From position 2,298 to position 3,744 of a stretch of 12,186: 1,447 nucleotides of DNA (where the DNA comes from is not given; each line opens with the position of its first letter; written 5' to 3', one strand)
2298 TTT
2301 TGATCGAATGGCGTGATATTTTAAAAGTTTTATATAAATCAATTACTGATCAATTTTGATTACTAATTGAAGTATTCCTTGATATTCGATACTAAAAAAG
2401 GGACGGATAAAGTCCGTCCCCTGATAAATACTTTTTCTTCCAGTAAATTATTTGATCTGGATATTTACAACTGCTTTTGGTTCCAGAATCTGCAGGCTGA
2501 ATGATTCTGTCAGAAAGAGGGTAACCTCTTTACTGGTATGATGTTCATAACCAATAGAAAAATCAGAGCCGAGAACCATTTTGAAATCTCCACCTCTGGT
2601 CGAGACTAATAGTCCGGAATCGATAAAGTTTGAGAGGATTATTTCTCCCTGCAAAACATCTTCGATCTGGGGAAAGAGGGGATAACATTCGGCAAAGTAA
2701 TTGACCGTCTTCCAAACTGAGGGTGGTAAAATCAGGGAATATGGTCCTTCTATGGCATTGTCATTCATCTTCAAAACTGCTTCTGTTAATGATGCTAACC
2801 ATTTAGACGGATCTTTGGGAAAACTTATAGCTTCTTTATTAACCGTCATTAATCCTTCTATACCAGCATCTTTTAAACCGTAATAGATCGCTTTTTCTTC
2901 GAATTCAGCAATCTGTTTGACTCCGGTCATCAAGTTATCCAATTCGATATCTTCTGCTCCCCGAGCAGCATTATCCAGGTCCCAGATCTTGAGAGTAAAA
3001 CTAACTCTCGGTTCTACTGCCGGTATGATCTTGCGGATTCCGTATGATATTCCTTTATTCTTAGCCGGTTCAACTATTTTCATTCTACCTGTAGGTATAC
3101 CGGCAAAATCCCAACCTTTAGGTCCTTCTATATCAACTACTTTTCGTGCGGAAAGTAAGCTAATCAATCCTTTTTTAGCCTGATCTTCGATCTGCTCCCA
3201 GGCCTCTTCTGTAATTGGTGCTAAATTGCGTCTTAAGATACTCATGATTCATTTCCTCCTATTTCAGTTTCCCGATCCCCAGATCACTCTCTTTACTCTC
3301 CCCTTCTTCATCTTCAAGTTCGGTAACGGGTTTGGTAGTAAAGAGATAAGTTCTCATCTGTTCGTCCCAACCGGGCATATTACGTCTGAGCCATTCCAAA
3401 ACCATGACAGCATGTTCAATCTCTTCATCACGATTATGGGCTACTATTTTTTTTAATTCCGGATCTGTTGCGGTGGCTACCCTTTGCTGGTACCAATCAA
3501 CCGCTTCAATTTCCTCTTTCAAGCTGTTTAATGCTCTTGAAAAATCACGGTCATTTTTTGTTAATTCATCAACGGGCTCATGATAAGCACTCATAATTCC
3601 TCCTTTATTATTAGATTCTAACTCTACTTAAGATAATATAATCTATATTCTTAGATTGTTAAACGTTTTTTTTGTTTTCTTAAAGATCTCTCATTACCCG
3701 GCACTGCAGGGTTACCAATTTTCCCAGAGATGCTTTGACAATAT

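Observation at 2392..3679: Family-1 encapsulin nanocompartment operon with EncFtn cargo carrying an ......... targeting peptide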

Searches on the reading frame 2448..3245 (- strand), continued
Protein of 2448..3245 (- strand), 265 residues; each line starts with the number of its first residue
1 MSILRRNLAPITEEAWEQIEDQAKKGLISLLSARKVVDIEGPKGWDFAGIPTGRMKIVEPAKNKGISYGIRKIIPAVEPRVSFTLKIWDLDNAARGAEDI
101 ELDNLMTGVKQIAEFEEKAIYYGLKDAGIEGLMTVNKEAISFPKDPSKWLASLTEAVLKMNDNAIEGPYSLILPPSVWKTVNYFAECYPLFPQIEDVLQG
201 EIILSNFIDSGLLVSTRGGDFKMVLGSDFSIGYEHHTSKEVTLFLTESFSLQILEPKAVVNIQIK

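Call 14: find_encoding_contigs(protein=P0009, flank=10000, max_places=2)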
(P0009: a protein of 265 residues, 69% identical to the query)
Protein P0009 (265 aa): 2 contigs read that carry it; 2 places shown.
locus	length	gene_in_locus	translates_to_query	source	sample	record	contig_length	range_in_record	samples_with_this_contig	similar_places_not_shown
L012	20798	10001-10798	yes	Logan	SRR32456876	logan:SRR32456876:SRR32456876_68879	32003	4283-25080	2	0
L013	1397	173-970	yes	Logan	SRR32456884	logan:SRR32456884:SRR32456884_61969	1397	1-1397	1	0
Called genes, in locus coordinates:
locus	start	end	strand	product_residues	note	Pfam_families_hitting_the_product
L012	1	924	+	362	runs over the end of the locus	PF00149:Metallophos, PF12850:Metallophos_2 (faint)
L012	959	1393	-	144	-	-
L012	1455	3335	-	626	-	PF00324:AA_permease, PF13520:AA_permease_2, PF00359:PTS_EIIA_2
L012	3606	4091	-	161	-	PF08327:AHSA1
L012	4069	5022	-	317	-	PF00892:EamA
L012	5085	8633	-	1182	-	PF01839:FG-GAP (faint), PF13517:FG-GAP_3, PF00041:fn3 (faint), PF13517:FG-GAP_3, PF18370:RGI_lyase (faint), PF25523:Ig_RIMBP2 (faint), PF13860:FlgD_ig (faint), PF18962:Por_Secre_tail (weak)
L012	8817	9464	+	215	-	PF01557:FAA_hydrolase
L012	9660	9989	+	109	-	PF22277:EncFtn-like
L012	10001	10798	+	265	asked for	PF04454:Linocin_M18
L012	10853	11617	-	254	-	PF01976:DUF116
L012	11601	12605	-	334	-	PF00551:Formyl_trans_N, PF02911:Formyl_trans_C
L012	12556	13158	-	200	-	PF01327:Pep_deformylase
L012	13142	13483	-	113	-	PF02699:YajC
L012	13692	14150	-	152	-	PF04608:PgpA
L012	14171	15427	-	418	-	PF13624:SurA_N_3 (weak), PF13145:Rotamase_2, PF13616:Rotamase_3, PF00639:Rotamase, PF13616:Rotamase_3, PF00639:Rotamase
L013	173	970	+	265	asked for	PF04454:Linocin_M18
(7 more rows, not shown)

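Call 15: find_encoding_contigs(protein=P0010, flank=10000, max_places=2)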
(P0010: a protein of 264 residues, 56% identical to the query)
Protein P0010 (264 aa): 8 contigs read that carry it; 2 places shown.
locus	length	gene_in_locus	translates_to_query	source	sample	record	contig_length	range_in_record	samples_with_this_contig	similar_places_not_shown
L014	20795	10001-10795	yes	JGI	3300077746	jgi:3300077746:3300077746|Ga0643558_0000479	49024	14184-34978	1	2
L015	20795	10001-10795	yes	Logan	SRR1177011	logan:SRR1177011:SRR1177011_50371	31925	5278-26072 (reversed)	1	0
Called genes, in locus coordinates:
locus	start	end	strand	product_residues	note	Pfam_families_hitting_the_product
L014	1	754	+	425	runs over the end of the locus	PF13439:Glyco_transf_4 (faint)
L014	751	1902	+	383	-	PF00149:Metallophos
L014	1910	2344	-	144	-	-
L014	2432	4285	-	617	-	PF00324:AA_permease, PF13520:AA_permease_2, PF00359:PTS_EIIA_2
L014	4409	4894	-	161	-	PF08327:AHSA1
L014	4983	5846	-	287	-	PF00892:EamA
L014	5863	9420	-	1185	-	PF01839:FG-GAP (faint), PF13517:FG-GAP_3, PF18370:RGI_lyase (faint), PF25523:Ig_RIMBP2 (faint), PF00041:fn3 (weak), PF18962:Por_Secre_tail (weak)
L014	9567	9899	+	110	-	PF22277:EncFtn-like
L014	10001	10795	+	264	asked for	PF04454:Linocin_M18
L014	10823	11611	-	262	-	PF01976:DUF116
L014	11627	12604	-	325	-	PF00551:Formyl_trans_N, PF02911:Formyl_trans_C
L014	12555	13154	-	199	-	PF01327:Pep_deformylase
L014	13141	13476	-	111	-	PF02699:YajC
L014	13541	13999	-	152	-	PF04608:PgpA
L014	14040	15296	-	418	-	PF13145:Rotamase_2, PF13616:Rotamase_3, PF00639:Rotamase, PF13616:Rotamase_3, PF00639:Rotamase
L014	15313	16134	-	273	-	PF13616:Rotamase_3 (weak), PF00639:Rotamase (weak)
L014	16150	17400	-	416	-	-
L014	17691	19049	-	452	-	PF11638:DnaA_N, PF00308:Bac_DnaA, PF01695:IstB_IS21, PF01637:ATPase_2 (weak), PF00004:AAA (weak), PF08299:Bac_DnaA_C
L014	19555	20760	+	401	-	PF00579:tRNA-synt_1b, PF22421:SYY_C-terminal, PF01479:S4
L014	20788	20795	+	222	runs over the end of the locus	PF02163:Peptidase_M50 (weak)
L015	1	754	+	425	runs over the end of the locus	PF13439:Glyco_transf_4 (faint)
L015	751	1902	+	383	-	PF00149:Metallophos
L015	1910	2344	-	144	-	-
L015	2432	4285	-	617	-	PF00324:AA_permease, PF13520:AA_permease_2, PF00359:PTS_EIIA_2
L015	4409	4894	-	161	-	PF08327:AHSA1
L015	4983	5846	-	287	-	PF00892:EamA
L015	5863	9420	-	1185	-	PF01839:FG-GAP (faint), PF13517:FG-GAP_3, PF18370:RGI_lyase (faint), PF25523:Ig_RIMBP2 (faint), PF00041:fn3 (weak), PF18962:Por_Secre_tail (weak)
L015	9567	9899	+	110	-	PF22277:EncFtn-like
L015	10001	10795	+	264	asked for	PF04454:Linocin_M18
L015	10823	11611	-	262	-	PF01976:DUF116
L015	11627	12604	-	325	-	PF00551:Formyl_trans_N, PF02911:Formyl_trans_C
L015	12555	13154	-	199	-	PF01327:Pep_deformylase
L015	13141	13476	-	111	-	PF02699:YajC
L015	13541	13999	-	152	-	PF04608:PgpA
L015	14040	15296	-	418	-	PF13145:Rotamase_2, PF13616:Rotamase_3, PF00639:Rotamase, PF13616:Rotamase_3, PF00639:Rotamase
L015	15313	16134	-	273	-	PF13616:Rotamase_3 (weak), PF00639:Rotamase (weak)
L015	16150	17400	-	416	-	-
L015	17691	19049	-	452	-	PF11638:DnaA_N, PF00308:Bac_DnaA, PF01695:IstB_IS21, PF01637:ATPase_2 (weak), PF00004:AAA (weak), PF08299:Bac_DnaA_C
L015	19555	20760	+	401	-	PF00579:tRNA-synt_1b, PF22421:SYY_C-terminal, PF01479:S4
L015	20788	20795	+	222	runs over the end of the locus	PF02163:Peptidase_M50 (weak)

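Call 46: predict_structure(alignment_id=A3)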
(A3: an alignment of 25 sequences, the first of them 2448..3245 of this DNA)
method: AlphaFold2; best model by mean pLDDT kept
length: 265 residues; sequences in the alignment: 25
mean_pLDDT: 88.5   pTM: 0.84
mean pLDDT of the five models: 88.5, 87.6, 87.5, 87.4, 84.6
residues with pLDDT >= 90: 168; 70-90: 82; 50-70: 14; < 50: 1
segments of 3 or more residues with pLDDT < 50: none
pLDDT, mean of each block of 10 residues (from residue 1): 74 88 92 93 86 76 74 90 90 67 90 96 90 92 91 94 92 94 83 93 93 92 93 93 94 94 90
secondary structure, 60 per line:
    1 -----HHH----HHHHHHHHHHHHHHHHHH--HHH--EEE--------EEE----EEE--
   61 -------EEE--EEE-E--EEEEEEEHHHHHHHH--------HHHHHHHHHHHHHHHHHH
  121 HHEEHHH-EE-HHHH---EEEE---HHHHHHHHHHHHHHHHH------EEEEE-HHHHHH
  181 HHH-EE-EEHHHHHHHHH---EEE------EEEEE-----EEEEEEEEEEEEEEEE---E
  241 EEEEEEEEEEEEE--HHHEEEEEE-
elements in order: H13-30 E38-40 E49-51 E56-58 E68-70 E73-75 E80-86 H87-94 H103-122 H132-135 E139-142 H146-162 E169-173 H175-183 H190-198 E202-204 E211-215 E221-236 E240-253 E259-264

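Call 49: fold_search(model_id=the predicted structure, library=pdb)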
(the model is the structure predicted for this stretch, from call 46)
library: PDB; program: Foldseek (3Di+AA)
matches with E <= 10: 774; with E <= 0.001: 359
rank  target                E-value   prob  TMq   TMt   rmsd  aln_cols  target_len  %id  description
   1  7kq5                  1.7e-33  1.00  0.92  0.92   2.3       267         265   37  Cryo-EM structure of a thermostable encapsulin from T. maritima (released 2021-04-28)
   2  7lis                  3.4e-32  1.00  0.90  0.91   2.3       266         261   36  Thermotoga maritima Encapsulin Nanocompartment Pore Mutant S5D (released 2022-02-09)
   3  9e5e_A                3.8e-32  1.00  0.91  0.90   2.3       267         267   35  Escherichia coli DyP peroxidase-loaded encapsulin shell (released 2025-03-19)
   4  9bkx_D                5.9e-32  1.00  0.93  0.93   2.0       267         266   32  Mycobacterium tuberculosis encapsulin in complex with DyP (released 2024-12-11)
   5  6wkv_0                8.6e-32  1.00  0.89  0.92   2.1       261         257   36  Cryo-EM structure of engineered variant of the Encapsulin from Thermotoga maritima (TmE) (released 2021-04-21)
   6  9fna_A                9.8e-32  1.00  0.90  0.90   2.2       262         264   34  CryoEM structure of Encapsulin::tdNfsB with an open pore state (released 2025-03-19)
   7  7p1t_A                1.1e-31  1.00  0.91  0.91   2.2       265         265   32  Cryo-EM structure of encapsulin from Mycobacterium tuberculosis (released 2022-07-13)
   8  7oe2_A                1.5e-31  1.00  0.93  0.93   2.0       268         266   33  Model of closed pentamer of the Haliangium ochraceum encapsulin from symmetry expansion of icosahedral single particle (released 2022-02-09)
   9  6i9g_A                1.8e-31  1.00  0.93  0.93   1.9       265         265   31  Crystal structure of encapsulin from Mycolicibacterium hassiacum (released 2019-12-04)
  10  3dkt_A                3.6e-31  1.00  0.92  0.92   2.2       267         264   37  Crystal structure of Thermotoga maritima encapsulin (released 2008-09-02)
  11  7odw                  4.1e-31  1.00  0.93  0.93   2.0       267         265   32  Model of Haliangium ochraceum encapsulin from icosahedral single particle reconstruction (released 2022-03-09)
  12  7lit                  4.7e-31  1.00  0.89  0.91   2.5       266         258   36  Thermotoga maritima Encapsulin Nanocompartment Pore Mutant S7G (released 2022-02-09)
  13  9bkx_A                5.0e-31  1.00  0.93  0.92   2.0       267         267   32  Mycobacterium tuberculosis encapsulin in complex with DyP (released 2024-12-11)
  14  8u50                  5.3e-31  1.00  0.93  0.93   2.0       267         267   34  Klebsiella pneumoniae DyP peroxidase-loaded encapsulin shell (released 2024-04-24)
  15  7boj                  5.3e-31  1.00  0.91  0.91   2.3       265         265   34  Cryo-EM structure of the encapsulin shell from Mycobacterium smegmatis (released 2021-03-24)
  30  8v4n                  2.8e-21  1.00  0.81  0.81   4.0       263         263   22  Myxococcus xanthus EncA 3xHis pore mutant with T=1 icosahedral symmetry (released 2024-05-22)
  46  9bc8_A                2.9e-20  1.00  0.77  0.75   6.7       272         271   22  Cargo-loaded Myxococcus xanthus EncA encapsulin engineered pore mutant with T=4 icosahedral symmetry (released 2024-10-30)
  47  9b9q_B                4.2e-20  1.00  0.78  0.76   8.4       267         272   21  Cargo-loaded Myxococcus xanthus EncA encapsulin engineered pore mutant with T=3 icosahedral symmetry (released 2024-09-18)
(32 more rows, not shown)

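Call 62: search_dna_similar(query=window:2448-3245:-, collection=phages, mode=protein, max_rows=8)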
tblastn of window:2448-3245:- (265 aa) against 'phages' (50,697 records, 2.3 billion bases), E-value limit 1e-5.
No match.

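Call 63: search_protein_representatives(protein=window:2448-3245:-)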
Query: 265 residues. Proteins with E-value up to 0.001 (for the whole library): 1280; up to 1e-10: 524; up to 1e-30: 151. The best 150 are listed.
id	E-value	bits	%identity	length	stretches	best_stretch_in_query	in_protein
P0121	1.7e-68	246.9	44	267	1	1-261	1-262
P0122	3.2e-68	246.1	43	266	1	1-263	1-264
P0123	7.6e-68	244.8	43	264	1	1-260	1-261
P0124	1.1e-67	244.3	43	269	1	1-263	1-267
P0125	7.1e-66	238.4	42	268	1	1-262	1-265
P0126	5.9e-65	235.3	43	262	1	1-261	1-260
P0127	6.5e-63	228.7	42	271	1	1-264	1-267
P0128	1.0e-62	228.0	44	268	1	1-263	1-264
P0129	3.6e-62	226.2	41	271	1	3-265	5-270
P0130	3.3e-61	223.1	41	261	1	1-262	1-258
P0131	8.0e-61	221.8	42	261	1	1-259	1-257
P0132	9.5e-61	221.6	43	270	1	1-263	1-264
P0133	1.4e-59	217.8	42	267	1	1-262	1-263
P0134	2.1e-59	217.2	39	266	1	1-263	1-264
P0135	1.6e-58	214.2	39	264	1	1-261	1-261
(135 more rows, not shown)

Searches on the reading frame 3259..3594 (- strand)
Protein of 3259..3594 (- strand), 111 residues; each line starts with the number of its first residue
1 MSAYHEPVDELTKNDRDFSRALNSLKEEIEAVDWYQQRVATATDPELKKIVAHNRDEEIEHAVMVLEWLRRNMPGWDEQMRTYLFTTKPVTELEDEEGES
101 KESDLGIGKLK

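Call 3: search_protein_families(library=pfam, proteins=[window:3259-3594:-], max_evalue=0.01)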
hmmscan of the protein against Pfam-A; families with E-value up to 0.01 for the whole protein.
window:3259-3594:- (111 aa): 1 family
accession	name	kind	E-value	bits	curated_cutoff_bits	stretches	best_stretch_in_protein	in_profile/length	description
PF22277.2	EncFtn-like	-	4e-43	145.5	27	1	4-86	2-84/85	EncFtn-like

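Call 4: search_protein_families(library=ncbifam, proteins=[window:3259-3594:-], max_evalue=0.01)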
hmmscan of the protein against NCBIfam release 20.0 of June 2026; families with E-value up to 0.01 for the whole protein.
window:3259-3594:- (111 aa): 3 families
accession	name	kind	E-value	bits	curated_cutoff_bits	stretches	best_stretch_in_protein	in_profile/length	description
TIGR04535.1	ferrit_encaps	subfamily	7.6e-48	161.2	125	1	4-111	1-114/114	encapsulin-associated ferritin-like protein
NF058679.1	EncB_fam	subfamily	2.7e-19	69.3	90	1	5-109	9-116/117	encapsulin nanocompartment ferritin-likeEncB family encapsulin nanocompartment ferritin-like cargo protein cargo protein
NF058678.1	EncB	exception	0.0022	18.2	210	1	15-71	9-65/160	encapsulin nanocompartment ferritin-like cargo protein EncB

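Call 7: search_solved_structures(query=window:3259-3594:-, show_alignments=3)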
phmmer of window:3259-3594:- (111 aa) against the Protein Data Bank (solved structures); distinct sequences matched with E-value up to 0.001: 12.
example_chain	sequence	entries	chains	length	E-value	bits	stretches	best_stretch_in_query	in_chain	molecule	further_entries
33bf_A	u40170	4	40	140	1.9e-31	111.7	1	3-105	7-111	Encapsulated ferritin-like protein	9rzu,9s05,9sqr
7oe2_1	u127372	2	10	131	1.5e-30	108.8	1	4-102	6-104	Haliangium ochraceum Encapsulated ferritin localisation sequence | Haliangium ochraceum encapsulated ferritin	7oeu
5da5_A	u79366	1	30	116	6e-30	106.9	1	3-94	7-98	Rru_A0973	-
6suw_A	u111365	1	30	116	3.5e-29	104.5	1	3-94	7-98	Uncharacterized protein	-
5l8b_A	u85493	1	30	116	3.5e-29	104.5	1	3-94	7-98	Uncharacterized protein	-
5l89_A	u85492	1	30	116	3.5e-29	104.4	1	3-94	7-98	Rru_A0973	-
6sv1_A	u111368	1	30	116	3.5e-29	104.4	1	3-94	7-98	Encapsulated Ferritin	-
3k6c_A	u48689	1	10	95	3.8e-29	104.3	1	3-91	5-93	Uncharacterized protein NE0167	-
5n5f_A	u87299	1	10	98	6.2e-29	103.6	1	4-95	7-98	encapsulated ferritin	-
5l8g_A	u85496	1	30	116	1.4e-28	102.5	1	3-94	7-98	Uncharacterized protein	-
5l8f_A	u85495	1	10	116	5.2e-27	97.5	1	3-94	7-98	Rru_A0973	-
2oh3_A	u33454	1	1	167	0.00021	24.7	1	26-72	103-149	COG1633: Uncharacterized conserved protein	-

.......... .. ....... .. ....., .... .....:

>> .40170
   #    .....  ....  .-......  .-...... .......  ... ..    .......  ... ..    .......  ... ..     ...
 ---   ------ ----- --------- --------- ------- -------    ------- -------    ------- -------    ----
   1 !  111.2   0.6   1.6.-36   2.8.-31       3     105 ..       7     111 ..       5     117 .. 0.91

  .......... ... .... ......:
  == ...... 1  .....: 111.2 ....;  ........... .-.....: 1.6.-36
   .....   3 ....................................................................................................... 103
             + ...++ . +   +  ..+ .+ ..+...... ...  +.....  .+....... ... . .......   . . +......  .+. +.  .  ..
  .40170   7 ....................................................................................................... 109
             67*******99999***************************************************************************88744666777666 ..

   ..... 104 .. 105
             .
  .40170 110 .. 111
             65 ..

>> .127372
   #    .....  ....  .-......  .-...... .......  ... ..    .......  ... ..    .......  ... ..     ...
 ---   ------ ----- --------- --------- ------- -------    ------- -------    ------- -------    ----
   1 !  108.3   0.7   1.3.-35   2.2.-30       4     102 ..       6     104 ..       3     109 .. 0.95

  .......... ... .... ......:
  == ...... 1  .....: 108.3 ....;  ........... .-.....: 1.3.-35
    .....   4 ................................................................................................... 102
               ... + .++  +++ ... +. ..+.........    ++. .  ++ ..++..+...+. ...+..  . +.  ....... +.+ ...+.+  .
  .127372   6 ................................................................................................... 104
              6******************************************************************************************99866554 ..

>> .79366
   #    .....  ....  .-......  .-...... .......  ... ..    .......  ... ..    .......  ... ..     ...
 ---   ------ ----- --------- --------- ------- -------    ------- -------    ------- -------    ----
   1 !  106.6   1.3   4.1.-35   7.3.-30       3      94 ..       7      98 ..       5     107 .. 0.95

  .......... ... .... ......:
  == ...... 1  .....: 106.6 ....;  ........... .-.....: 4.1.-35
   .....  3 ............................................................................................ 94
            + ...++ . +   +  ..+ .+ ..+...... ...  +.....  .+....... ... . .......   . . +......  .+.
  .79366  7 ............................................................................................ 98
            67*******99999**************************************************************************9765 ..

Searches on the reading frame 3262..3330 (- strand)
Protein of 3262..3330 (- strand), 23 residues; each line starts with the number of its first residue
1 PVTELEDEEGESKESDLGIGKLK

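Call 22: search_solved_structures(query=window:3262-3330:-, max_evalue=10, show_alignments=5)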
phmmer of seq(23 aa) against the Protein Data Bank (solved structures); distinct sequences matched with E-value up to 10: 0.
